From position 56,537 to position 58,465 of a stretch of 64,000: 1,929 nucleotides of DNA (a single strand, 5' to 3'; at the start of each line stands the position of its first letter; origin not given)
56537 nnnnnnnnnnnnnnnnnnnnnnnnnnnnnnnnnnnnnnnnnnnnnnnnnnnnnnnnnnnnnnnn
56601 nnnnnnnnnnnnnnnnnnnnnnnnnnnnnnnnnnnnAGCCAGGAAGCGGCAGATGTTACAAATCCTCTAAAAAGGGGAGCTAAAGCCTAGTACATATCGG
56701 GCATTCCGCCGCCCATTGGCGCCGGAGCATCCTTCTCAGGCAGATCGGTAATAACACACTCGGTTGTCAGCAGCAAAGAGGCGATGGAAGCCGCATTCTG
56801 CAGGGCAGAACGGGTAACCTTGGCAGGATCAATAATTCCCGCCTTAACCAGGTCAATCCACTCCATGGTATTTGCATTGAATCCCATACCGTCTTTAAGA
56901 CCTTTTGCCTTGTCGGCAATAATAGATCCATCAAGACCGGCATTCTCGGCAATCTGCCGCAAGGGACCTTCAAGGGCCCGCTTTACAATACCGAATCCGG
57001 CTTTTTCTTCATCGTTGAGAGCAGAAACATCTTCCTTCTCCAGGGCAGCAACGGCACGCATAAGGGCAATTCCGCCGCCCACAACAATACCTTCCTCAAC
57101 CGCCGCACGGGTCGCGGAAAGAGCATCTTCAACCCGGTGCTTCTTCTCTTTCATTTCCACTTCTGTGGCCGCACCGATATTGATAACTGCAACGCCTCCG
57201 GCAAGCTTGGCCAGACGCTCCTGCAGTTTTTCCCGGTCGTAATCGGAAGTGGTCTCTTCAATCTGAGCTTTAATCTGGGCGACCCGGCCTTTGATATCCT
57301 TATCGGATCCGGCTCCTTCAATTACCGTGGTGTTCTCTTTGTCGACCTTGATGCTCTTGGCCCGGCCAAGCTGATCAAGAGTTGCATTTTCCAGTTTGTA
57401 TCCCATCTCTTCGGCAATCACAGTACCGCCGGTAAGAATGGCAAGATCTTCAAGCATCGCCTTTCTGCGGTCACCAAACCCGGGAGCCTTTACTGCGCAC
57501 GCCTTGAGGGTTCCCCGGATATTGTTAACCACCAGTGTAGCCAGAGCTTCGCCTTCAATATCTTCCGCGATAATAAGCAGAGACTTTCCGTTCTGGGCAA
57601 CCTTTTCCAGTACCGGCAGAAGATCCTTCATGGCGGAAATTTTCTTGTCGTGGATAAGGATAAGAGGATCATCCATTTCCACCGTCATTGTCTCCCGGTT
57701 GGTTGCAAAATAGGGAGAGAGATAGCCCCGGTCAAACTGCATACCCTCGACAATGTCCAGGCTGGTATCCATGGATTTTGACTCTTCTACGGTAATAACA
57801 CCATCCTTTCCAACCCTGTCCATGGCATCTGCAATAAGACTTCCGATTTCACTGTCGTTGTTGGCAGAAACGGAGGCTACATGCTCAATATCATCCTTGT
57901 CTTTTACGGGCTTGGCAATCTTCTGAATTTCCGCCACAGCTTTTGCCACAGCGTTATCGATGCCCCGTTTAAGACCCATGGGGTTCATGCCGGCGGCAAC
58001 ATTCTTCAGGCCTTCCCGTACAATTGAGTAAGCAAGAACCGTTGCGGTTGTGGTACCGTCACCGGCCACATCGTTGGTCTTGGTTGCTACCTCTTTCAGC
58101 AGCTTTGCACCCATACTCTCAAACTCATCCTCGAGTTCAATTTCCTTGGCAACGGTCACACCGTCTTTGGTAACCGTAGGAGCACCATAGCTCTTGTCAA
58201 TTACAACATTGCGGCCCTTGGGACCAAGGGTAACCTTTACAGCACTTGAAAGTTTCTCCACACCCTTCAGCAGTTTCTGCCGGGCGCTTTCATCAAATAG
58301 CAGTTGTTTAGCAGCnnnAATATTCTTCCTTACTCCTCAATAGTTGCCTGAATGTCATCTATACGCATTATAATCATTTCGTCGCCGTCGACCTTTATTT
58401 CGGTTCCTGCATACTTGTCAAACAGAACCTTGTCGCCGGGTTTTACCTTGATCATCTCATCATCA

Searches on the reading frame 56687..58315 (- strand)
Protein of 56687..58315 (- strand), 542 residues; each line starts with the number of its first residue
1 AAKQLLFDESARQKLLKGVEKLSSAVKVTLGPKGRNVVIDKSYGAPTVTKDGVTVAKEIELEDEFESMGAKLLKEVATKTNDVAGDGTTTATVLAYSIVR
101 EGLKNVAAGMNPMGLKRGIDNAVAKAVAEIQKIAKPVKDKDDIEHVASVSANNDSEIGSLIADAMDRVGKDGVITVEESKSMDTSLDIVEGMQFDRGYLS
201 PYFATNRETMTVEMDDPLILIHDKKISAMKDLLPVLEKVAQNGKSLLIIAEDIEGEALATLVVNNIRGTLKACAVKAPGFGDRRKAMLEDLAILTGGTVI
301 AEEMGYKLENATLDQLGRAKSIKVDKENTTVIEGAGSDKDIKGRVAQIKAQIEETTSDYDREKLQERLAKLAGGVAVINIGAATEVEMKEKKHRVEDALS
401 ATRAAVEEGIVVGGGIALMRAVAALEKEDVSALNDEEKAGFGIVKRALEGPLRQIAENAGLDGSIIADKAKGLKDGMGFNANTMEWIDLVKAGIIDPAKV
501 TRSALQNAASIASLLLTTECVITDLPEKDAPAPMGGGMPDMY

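Call 47: search_protein_families(library=pfam, proteins=[window:56687-58315:-], max_evalue=0.001)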
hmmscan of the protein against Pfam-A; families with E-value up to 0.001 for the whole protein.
window:56687-58315:- (542 aa): 1 family
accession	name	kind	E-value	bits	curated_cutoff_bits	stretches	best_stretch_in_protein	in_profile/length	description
PF00118.29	Cpn60_TCP1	-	7.5e-80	269.4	34.3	1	22-524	1-488/490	TCP-1/cpn60 chaperonin family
